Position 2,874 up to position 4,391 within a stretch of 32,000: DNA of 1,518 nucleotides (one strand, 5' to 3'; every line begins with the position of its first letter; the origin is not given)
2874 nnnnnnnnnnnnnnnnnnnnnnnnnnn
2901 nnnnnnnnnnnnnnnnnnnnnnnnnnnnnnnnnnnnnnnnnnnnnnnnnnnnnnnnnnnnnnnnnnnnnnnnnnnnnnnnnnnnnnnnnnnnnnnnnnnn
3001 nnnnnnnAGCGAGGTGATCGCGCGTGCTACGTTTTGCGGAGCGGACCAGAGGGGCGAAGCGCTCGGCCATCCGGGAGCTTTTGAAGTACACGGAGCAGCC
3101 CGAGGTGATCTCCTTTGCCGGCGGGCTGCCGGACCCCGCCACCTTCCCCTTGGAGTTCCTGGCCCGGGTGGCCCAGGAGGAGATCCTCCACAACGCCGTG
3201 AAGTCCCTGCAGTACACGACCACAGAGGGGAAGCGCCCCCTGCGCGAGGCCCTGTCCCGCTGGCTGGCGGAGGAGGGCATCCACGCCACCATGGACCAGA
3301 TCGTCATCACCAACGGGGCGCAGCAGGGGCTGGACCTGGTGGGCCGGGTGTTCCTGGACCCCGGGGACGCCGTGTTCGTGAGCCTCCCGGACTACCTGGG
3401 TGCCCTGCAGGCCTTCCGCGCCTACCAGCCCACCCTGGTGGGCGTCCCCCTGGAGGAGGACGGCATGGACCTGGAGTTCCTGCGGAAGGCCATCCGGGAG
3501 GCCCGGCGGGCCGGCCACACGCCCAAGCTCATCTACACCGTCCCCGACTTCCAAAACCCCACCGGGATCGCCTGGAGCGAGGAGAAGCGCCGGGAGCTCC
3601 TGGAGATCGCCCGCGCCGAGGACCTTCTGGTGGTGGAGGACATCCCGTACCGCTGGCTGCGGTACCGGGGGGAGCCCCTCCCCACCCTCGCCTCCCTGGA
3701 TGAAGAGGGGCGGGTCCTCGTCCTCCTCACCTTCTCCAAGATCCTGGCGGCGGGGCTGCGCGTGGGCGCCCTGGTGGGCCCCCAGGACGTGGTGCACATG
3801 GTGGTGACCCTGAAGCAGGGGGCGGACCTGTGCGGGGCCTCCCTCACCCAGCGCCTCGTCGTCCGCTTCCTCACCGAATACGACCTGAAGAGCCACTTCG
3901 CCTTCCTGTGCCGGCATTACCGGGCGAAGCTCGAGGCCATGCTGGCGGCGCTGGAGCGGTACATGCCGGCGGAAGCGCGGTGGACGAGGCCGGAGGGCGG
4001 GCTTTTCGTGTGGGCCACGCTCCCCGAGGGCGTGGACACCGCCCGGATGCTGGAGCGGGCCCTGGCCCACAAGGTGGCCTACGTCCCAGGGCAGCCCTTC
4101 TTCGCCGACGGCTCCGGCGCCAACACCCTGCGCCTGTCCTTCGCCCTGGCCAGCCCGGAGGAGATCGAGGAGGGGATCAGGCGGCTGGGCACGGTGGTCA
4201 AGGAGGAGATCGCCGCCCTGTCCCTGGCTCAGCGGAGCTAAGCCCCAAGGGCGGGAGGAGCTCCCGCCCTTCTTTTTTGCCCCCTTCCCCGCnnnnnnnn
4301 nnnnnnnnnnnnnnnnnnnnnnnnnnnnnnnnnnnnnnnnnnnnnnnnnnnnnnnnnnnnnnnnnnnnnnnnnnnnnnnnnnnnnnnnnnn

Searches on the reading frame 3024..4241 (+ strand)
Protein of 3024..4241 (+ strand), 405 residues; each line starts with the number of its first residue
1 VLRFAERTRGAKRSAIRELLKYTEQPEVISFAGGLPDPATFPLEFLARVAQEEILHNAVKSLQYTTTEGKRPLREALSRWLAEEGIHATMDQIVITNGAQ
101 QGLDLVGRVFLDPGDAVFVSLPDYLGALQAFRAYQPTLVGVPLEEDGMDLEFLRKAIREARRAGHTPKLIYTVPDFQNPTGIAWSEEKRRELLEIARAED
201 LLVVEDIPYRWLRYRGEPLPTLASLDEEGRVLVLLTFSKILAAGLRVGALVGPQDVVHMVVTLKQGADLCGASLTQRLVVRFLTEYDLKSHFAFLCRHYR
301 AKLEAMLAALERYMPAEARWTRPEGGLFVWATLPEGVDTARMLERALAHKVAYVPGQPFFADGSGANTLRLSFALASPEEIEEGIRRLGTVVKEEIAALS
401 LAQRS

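Call 72: search_protein_families(library=pfam, proteins=[window:3024-4241:+], max_evalue=0.00001)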
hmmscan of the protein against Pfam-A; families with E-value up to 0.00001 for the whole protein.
window:3024-4241:+ (405 aa): 2 families
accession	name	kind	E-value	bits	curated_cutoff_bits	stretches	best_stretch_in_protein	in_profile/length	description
PF00155.27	Aminotran_1_2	-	1.5e-36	126.8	19.7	1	42-388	18-361/361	Aminotransferase class I and II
PF12897.13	Asp_aminotransf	-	3.5e-15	56.2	27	1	123-393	133-410/421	Aspartate amino-transferase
